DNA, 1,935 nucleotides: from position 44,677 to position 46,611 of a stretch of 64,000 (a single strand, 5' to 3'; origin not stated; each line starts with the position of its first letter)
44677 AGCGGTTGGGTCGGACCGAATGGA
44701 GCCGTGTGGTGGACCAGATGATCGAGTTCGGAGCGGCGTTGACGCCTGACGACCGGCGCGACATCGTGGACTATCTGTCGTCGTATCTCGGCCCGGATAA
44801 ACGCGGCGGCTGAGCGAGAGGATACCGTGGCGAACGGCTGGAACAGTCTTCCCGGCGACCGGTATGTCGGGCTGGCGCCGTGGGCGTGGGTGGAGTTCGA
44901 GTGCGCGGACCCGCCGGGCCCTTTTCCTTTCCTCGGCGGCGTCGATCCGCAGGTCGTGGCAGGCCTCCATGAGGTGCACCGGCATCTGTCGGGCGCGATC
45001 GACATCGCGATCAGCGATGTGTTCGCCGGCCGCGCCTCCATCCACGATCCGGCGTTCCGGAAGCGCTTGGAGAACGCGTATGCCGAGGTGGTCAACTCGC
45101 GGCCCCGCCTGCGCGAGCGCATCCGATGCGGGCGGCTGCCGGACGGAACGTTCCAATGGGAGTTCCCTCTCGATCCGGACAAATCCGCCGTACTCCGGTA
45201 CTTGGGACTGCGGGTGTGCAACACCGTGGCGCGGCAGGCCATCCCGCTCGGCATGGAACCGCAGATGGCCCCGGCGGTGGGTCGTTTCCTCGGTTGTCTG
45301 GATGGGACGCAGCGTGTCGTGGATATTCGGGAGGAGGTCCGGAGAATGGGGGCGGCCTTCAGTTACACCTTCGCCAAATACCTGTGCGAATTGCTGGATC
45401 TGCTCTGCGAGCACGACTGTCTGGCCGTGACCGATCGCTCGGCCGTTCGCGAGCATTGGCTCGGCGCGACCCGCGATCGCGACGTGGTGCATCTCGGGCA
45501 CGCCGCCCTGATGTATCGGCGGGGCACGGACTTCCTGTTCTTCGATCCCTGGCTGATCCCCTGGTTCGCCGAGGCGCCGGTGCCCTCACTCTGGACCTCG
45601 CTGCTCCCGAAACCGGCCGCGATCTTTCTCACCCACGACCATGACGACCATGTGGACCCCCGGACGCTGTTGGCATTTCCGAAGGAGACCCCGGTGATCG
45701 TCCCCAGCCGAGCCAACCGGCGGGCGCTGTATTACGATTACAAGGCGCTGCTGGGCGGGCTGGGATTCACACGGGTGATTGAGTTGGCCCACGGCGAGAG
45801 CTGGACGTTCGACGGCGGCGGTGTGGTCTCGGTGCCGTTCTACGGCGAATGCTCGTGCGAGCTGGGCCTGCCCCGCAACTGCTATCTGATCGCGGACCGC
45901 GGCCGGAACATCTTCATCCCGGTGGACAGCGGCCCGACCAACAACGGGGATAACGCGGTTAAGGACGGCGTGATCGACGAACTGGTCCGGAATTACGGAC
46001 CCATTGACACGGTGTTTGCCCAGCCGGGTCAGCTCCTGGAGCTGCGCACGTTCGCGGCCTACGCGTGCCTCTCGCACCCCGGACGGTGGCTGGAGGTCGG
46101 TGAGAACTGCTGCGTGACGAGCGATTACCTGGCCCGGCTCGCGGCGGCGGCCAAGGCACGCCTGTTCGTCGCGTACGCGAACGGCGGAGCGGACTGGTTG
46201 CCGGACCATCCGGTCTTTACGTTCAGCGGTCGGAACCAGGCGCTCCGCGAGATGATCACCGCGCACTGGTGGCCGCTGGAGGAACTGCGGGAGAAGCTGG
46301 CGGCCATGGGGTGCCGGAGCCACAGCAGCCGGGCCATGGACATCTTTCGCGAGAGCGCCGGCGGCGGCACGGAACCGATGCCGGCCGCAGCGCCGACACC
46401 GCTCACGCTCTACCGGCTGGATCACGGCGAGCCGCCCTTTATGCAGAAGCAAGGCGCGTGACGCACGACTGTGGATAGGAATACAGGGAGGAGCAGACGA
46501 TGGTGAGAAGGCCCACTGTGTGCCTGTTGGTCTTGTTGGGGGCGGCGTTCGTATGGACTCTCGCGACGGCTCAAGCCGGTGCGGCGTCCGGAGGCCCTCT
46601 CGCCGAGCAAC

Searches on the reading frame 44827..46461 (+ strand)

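Call 55: search_protein_families(library=pfam, proteins=[window:44827-46461:+], max_evalue=0.0001)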
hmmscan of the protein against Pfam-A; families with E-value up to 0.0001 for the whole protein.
window:44827-46461:+ (544 aa): 1 family
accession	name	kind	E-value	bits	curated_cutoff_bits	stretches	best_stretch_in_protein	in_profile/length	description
PF12706.13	Lactamase_B_2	-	4.8e-05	23.5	27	1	257-337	25-109/200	Beta-lactamase superfamily domain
